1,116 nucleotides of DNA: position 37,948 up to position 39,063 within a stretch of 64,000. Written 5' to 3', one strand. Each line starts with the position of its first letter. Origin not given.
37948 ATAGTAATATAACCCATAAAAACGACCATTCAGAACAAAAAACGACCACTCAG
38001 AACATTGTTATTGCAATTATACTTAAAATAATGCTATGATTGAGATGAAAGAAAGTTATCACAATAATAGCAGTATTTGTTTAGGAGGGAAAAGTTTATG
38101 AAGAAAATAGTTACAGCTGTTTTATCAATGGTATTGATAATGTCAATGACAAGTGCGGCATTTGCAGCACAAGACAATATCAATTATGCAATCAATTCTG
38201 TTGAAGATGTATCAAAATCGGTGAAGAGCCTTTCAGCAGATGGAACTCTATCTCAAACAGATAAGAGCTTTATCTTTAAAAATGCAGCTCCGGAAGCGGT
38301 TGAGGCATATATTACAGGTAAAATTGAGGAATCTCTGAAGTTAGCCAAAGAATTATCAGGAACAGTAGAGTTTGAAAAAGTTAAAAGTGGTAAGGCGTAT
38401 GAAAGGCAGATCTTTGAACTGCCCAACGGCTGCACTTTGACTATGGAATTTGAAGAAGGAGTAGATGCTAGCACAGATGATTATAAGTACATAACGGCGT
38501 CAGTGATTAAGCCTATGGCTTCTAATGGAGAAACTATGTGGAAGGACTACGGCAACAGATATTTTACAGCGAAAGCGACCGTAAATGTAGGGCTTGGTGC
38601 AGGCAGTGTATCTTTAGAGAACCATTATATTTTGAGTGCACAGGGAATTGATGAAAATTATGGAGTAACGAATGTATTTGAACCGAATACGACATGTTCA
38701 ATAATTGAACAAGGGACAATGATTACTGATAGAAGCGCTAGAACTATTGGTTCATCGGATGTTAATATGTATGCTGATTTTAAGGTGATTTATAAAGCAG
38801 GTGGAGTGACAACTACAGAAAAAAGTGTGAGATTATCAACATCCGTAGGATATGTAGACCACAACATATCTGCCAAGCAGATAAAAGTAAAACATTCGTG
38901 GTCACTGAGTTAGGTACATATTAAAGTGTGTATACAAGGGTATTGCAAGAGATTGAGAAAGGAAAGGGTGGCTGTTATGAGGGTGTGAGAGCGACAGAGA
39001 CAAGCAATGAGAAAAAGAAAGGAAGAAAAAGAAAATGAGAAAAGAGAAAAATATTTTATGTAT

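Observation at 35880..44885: Candidate undescribed system: a LytTR/HPK10-controlled island of secreted proteins, lipoproteins and small membrane proteins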

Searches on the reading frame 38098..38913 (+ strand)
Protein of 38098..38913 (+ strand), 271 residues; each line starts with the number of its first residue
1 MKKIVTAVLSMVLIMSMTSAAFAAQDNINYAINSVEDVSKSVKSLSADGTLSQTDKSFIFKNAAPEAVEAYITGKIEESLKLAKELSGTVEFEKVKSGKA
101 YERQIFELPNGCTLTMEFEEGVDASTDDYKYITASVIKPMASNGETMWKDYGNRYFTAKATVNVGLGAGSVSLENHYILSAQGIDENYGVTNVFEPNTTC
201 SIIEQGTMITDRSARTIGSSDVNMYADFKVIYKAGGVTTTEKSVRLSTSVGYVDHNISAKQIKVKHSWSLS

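Call 3: search_protein_families(library=pfam, max_evalue=1, proteins=[window:38098-38913:+])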
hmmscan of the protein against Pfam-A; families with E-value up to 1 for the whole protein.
window:38098-38913:+ (271 aa): 0 families

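Call 5: search_protein_families(library=ncbifam, max_evalue=1, proteins=[window:38098-38913:+])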
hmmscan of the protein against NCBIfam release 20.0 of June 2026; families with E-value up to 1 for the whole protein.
window:38098-38913:+ (271 aa): 5 families
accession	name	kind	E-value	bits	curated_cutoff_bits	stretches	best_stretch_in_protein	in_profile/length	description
NF040942.2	hypo_ExtJ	equivalog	0.0071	16.7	52.5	1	1-37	1-35/77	selenite/tellurite reduction operon protein ExtJ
TIGR00339.1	sopT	equivalog_domain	0.042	12.7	322.95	1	21-77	98-154/383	sulfate adenylyltransferase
NF053514.2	JUQZ_fam_ocin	equivalog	0.044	14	40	1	1-29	1-29/107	BLB8/JUQZ-1 family protein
NF053838.1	hit_Bd0108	equivalog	0.056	14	40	1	1-52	1-50/94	predatory lifecycle switch protein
NF041742.1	WGxxGxxG_fam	subfamily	0.24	12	35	1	1-31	1-32/69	WGxxGxxG family protein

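Call 6: search_protein_families(library=phrogs, max_evalue=0.1, proteins=[window:38098-38913:+])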
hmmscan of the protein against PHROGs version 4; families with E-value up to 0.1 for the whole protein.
window:38098-38913:+ (271 aa): 0 families

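Call 7: search_protein_families(library=padloc, max_evalue=0.1, proteins=[window:38098-38913:+])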
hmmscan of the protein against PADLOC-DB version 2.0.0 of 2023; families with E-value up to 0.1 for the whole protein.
window:38098-38913:+ (271 aa): 0 families

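Call 11: find_encoding_contigs(protein=window:38098-38913:+, flank=10000, max_places=8)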
Protein window:38098-38913:+ (271 aa): 18 contigs read that carry it; 8 places shown.
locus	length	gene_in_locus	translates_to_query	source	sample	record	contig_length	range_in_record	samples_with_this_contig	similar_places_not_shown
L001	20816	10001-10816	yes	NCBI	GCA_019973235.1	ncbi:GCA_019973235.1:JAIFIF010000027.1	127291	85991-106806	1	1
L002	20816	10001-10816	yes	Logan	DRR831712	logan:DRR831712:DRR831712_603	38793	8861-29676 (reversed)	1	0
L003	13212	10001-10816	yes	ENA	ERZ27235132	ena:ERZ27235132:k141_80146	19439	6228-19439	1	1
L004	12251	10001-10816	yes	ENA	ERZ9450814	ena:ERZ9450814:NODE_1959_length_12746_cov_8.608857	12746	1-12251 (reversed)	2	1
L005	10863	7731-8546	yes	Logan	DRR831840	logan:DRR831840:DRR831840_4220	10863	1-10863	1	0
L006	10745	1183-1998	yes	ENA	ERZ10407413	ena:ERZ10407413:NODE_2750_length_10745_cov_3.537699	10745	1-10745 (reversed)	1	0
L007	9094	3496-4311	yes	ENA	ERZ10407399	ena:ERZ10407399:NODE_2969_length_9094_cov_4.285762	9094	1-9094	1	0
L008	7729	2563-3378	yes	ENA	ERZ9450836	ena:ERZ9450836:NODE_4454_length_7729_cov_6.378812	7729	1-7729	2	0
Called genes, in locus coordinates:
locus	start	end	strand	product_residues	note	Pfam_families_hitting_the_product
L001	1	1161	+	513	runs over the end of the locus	PF00221:Lyase_aromatic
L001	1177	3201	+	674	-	PF17391:Urocanase_N, PF01175:Urocanase, PF17392:Urocanase_C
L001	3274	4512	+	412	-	PF07969:Amidohydro_3 (weak), PF01979:Amidohydro_1, PF07969:Amidohydro_3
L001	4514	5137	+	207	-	PF04961:FTCD_C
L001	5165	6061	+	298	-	PF07837:FTCD_N, PF02971:FTCD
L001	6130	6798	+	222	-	PF00392:GntR, PF07729:FCD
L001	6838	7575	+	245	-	PF04203:Sortase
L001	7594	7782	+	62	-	PF06541:ABC_trans_CmpB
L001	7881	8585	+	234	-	PF00072:Response_reg, PF04397:LytTR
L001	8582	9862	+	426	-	PF14501:HATPase_c_5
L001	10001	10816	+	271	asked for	-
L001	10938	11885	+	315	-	-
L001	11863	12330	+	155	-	-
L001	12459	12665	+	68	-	-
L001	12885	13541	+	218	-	-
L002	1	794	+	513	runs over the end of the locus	PF00221:Lyase_aromatic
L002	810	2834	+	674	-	PF17391:Urocanase_N, PF01175:Urocanase, PF17392:Urocanase_C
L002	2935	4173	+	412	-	PF07969:Amidohydro_3 (weak), PF01979:Amidohydro_1, PF07969:Amidohydro_3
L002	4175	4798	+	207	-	PF04961:FTCD_C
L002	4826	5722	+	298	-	PF07837:FTCD_N, PF02971:FTCD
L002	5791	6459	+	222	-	PF00392:GntR, PF07729:FCD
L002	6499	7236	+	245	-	PF04203:Sortase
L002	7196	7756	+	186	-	PF06541:ABC_trans_CmpB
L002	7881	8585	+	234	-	PF00072:Response_reg, PF04397:LytTR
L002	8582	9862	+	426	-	PF14501:HATPase_c_5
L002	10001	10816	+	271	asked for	-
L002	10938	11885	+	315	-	-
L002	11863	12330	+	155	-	-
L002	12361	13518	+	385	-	-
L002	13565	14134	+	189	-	-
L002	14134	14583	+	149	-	PF00903:Glyoxalase, PF13669:Glyoxalase_4, PF18029:Glyoxalase_6 (weak)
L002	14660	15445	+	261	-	PF02661:Fic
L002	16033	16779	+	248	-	-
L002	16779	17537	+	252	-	PF00731:AIRC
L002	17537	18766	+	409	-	PF01969:Ni_insertion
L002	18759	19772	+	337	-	PF19300:BPD_transp_1_N (faint), PF00528:BPD_transp_1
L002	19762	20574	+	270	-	PF00528:BPD_transp_1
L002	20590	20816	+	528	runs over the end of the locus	PF00496:SBP_bac_5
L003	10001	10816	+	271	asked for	-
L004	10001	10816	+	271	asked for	-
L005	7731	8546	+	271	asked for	-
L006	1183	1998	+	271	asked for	-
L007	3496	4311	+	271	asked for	-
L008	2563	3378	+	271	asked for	-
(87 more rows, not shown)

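Call 12: find_homologous_proteins(query=window:38098-38913:+, max_evalue=0.001)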
Query window:38098-38913:+ (271 aa): 100 proteins with E <= 0.001 among 2346 candidates.
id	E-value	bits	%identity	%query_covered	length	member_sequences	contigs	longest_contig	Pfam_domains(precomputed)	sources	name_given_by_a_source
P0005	1.0e-167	573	98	100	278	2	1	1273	-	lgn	-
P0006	1.4e-164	563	97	100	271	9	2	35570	-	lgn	-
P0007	5.2e-134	463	82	100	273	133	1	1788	-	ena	-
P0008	2.8e-122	425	77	100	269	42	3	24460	-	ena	-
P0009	1.0e-112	393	67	100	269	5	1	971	-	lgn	-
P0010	1.1e-94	334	60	100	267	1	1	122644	-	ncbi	-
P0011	6.6e-92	325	88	66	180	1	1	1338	-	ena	-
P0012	1.1e-79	285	54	100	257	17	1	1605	-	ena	-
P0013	5.7e-69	250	51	100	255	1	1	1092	-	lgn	-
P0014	2.4e-66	242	50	100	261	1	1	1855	-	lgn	-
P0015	6.2e-63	230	45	100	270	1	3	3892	-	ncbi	-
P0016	4.1e-57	211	53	77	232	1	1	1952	-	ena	-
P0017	5.3e-56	208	51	77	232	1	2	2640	-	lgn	-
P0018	1.9e-55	206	52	74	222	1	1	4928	-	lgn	-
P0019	3.5e-54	202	52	75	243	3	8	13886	-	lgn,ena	-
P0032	1.2e-45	174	49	67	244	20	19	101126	-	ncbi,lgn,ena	ncbi:MAG: hypothetical protein ACI4LZ_01860 [Anaerovoracaceae bacterium]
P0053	2.7e-40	156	37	100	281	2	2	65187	-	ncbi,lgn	-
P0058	2.2e-39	153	52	61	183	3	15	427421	-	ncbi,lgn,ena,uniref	ncbi:hypothetical protein ACDL92_06550 [Ihubacter sp. mB4P-1]|uniref:hypothetical protein n=1 Tax=Ih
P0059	2.6e-39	153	38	97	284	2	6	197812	-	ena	-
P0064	1.1e-38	151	35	100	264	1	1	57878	-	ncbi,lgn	ncbi:hypothetical protein AALA24_09100 [Anaerovoracaceae bacterium 42-11]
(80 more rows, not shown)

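Call 16: search_solved_structures(query=A1, max_evalue=10, show_alignments=2)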
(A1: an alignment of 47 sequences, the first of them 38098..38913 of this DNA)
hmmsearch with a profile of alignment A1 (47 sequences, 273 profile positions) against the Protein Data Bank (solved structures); distinct sequences matched with E-value up to 10: 0.

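Call 17: find_encoding_contigs(protein=P0010, flank=10000, max_places=2)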
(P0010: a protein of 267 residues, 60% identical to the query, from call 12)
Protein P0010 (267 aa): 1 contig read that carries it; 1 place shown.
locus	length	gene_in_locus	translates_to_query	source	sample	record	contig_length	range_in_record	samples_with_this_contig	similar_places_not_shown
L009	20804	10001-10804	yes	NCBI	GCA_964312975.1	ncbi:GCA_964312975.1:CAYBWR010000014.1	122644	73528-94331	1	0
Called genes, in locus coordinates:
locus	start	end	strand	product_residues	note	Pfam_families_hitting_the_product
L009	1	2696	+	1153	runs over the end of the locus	PF13510:Fer2_4, PF14691:Fer4_20, PF07992:Pyr_redox_2, PF13450:NAD_binding_8, PF22117:Fer4_Nqo3, PF12838:Fer4_7, PF04879:Molybdop_Fe4S4, PF00384:Molybdopterin, +9 more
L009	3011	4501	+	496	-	PF03553:Na_H_antiporter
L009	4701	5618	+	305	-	PF00196:GerE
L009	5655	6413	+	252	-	PF12724:Flavodoxin_5 (weak), PF13187:Fer4_9 (faint), PF12838:Fer4_7 (faint), PF14697:Fer4_21 (faint), PF00037:Fer4 (faint)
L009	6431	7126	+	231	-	PF03591:AzlC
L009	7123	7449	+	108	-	PF05437:AzlD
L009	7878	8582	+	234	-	PF00072:Response_reg, PF04397:LytTR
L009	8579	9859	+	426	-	PF14501:HATPase_c_5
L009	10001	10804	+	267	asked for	-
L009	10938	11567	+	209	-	PF03412:Peptidase_C39 (weak), PF13529:Peptidase_C39_2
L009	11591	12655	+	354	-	-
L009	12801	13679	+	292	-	PF19568:Spore_III_AA, PF00004:AAA (weak), PF03266:NTPase_1 (faint)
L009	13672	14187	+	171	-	PF09548:Spore_III_AB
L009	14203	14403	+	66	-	PF06686:SpoIIIAC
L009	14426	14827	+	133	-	PF06686:SpoIIIAC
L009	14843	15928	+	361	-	PF09546:Spore_III_AE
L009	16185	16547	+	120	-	-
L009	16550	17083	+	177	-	PF12685:SpoIIIAH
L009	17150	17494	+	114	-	PF03780:Asp23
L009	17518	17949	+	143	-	PF01029:NusB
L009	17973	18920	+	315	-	PF00814:TsaD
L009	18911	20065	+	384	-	PF13742:tRNA_anti_2, PF01336:tRNA_anti-codon, PF02601:Exonuc_VII_L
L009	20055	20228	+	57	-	PF02609:Exonuc_VII_S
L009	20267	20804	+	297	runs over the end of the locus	PF00348:polyprenyl_synt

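Call 18: find_encoding_contigs(protein=P0058, flank=10000, max_places=2)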
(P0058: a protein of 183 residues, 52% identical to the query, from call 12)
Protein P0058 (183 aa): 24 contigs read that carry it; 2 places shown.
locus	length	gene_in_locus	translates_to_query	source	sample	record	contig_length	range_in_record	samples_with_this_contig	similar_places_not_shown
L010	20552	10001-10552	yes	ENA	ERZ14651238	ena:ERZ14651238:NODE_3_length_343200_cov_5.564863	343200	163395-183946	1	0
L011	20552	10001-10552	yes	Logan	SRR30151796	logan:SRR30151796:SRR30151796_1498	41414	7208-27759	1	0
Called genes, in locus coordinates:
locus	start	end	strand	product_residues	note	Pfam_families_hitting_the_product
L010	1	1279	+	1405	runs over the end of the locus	PF01869:BcrAD_BadFG, PF09989:DUF2229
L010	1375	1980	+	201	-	PF00081:Sod_Fe_N, PF02777:Sod_Fe_C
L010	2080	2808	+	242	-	PF20772:TACO1_YebC_N, PF01709:Transcrip_reg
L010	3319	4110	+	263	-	PF01226:Form_Nir_trans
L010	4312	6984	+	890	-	PF02739:5_3_exonuc_N, PF01367:5_3_exonuc, PF22619:DNA_polI_exo1 (weak), PF00476:DNA_pol_A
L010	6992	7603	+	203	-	PF01121:CoaE, PF13671:AAA_33 (faint)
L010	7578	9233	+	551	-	PF00496:SBP_bac_5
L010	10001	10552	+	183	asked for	-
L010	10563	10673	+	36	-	-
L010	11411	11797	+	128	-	PF02699:YajC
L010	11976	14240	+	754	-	PF21760:SecD_1st, PF22599:SecDF_P1_head, PF02355:SecD_SecF_C, PF07549:Sec_GG, PF02355:SecD_SecF_C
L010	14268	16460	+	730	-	PF01966:HD, PF13328:HD_4, PF04607:RelA_SpoT, PF02824:TGS, PF28438:RelA_RIS, PF13291:ACT_4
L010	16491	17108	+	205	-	PF23023:Anti-Pycsar_Apyc1 (weak), PF00753:Lactamase_B, PF19583:ODP (weak), PF12706:Lactamase_B_2 (weak)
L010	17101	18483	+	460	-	PF04055:Radical_SAM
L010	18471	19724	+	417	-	PF13393:tRNA-synt_His, PF00587:tRNA-synt_2b, PF03129:HGTP_anticodon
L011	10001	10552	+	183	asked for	-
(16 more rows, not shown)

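Call 19: find_encoding_contigs(protein=P0032, flank=10000, max_places=2)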
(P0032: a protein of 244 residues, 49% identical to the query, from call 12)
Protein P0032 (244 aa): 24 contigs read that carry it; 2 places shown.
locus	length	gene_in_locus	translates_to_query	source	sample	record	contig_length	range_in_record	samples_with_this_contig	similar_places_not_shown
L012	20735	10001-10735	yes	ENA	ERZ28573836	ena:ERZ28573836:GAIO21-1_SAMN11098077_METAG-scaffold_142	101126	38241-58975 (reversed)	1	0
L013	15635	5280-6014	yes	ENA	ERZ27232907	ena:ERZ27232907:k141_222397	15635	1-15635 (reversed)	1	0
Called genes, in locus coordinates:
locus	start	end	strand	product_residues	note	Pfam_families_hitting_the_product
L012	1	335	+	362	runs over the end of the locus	PF00586:AIRS, PF02769:AIRS_C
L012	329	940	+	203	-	PF00551:Formyl_trans_N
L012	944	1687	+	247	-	PF07826:IMP_cyclohyd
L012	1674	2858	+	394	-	PF01808:AICARFT_IMPCHas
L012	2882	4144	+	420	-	PF02844:GARS_N, PF01071:GARS_A, PF02786:CPSase_L_D2, PF02222:ATP-grasp (weak), PF02843:GARS_C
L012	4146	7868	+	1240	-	PF18072:FGAR-AT_linker, PF00586:AIRS (faint), PF02769:AIRS_C, PF13507:GATase_5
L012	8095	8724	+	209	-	PF00072:Response_reg, PF04397:LytTR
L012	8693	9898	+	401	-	PF02518:HATPase_c (weak), PF14501:HATPase_c_5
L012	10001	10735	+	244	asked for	-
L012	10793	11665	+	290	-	-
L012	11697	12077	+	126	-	-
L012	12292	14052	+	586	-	PF02690:Na_Pi_cotrans, PF01895:PhoU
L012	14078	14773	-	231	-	-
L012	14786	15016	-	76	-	-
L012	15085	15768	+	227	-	PF00574:CLP_protease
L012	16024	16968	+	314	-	-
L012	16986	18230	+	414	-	PF00437:T2SSE, PF27713:UCP018868 (weak)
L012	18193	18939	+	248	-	PF00482:T2SSF (weak)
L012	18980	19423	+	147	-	PF00482:T2SSF (weak)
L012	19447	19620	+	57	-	PF16982:Flp1_like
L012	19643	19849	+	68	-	-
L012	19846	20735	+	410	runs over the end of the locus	PF18960:DUF5702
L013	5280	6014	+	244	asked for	-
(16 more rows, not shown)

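Call 21: find_encoding_contigs(protein=P0059, flank=10000, max_places=2)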
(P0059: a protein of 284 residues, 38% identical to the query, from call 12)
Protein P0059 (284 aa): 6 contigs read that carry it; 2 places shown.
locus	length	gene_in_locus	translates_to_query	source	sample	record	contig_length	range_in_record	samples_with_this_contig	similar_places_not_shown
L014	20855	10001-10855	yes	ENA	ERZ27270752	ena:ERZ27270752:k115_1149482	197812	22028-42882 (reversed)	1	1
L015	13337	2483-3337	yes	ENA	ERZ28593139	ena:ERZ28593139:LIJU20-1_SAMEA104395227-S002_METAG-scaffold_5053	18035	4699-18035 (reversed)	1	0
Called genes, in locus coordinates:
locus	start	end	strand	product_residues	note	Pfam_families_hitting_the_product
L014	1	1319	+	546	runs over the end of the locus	PF02690:Na_Pi_cotrans, PF01895:PhoU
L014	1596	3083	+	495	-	PF00202:Aminotran_3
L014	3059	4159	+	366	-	PF00596:Aldolase_II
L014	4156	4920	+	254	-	PF00440:TetR_N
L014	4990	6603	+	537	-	PF00370:FGGY_N, PF02782:FGGY_C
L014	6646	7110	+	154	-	PF04138:GtrA_DPMS_TM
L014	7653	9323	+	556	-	PF03063:Prismane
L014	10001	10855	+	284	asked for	-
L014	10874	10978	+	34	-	-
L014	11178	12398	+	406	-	PF00155:Aminotran_1_2, PF12897:Asp_aminotransf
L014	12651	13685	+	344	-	PF00753:Lactamase_B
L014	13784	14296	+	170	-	PF13207:AAA_17 (weak), PF01202:SKI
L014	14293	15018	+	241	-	PF04474:DUF554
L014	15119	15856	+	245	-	PF00881:Nitroreductase (faint), PF14512:TM1586_NiRdase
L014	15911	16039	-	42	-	-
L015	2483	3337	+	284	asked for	-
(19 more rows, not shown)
